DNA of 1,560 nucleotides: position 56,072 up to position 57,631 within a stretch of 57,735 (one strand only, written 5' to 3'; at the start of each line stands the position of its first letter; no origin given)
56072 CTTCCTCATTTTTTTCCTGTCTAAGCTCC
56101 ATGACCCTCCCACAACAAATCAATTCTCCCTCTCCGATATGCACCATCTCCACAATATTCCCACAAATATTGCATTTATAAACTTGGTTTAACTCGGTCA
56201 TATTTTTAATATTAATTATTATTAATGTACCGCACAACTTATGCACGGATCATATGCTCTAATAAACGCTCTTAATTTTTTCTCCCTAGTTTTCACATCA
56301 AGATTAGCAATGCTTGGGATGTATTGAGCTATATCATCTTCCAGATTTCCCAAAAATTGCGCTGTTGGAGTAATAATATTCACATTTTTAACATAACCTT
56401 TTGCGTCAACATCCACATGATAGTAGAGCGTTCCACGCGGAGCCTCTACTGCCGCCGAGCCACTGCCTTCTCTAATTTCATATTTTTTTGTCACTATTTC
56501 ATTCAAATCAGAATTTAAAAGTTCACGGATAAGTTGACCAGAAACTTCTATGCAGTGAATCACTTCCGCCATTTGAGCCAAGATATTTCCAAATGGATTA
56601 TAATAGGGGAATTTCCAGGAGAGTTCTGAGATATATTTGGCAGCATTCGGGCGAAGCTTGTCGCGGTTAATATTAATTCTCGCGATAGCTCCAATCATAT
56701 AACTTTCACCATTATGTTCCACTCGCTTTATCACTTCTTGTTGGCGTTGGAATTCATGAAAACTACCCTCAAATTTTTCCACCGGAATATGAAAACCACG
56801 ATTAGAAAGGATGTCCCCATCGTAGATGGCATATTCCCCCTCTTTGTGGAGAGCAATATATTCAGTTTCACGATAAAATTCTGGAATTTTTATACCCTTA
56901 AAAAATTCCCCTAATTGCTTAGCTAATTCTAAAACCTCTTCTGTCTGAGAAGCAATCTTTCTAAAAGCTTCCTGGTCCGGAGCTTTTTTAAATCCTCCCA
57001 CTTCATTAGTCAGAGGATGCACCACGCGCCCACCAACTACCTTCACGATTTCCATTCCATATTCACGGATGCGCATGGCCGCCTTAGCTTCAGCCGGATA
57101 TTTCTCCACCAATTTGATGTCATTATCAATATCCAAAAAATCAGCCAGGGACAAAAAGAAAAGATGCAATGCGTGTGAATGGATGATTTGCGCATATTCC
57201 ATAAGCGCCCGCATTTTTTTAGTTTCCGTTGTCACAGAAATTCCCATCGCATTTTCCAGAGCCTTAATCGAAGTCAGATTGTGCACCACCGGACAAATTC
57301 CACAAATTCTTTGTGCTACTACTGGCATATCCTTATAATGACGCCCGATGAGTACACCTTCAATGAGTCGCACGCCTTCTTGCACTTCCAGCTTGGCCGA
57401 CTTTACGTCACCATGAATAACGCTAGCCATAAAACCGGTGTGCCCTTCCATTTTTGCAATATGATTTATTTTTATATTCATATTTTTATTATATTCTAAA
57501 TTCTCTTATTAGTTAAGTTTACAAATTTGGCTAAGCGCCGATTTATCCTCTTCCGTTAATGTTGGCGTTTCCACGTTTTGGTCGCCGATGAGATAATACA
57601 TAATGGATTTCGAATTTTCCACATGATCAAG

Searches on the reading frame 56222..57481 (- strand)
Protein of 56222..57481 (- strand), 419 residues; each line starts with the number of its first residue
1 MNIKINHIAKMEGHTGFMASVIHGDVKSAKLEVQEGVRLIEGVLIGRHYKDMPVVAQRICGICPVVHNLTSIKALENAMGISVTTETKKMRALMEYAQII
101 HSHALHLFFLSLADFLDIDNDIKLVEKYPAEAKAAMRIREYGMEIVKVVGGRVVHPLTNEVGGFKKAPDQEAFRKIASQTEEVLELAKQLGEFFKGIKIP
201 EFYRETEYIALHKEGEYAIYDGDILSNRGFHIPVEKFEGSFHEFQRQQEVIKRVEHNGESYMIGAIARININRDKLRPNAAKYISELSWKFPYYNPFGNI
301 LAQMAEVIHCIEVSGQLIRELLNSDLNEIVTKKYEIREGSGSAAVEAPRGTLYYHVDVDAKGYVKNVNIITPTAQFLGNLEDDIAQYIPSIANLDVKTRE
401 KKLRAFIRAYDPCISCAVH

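Call 24: search_protein_families(library=pfam, proteins=[window:56222-57481:-], max_evalue=0.001)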
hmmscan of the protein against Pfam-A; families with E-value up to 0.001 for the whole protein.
window:56222-57481:- (419 aa): 2 families
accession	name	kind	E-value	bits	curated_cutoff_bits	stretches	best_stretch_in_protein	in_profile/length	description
PF00374.24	NiFeSe_Hases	-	4.5e-37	128.6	25.8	2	38-123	1-86/508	Nickel-dependent hydrogenase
PF00346.24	Complex1_49kDa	-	5.1e-05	22.9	24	0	328-374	191-237/271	Respiratory-chain NADH dehydrogenase, 49 Kd subunit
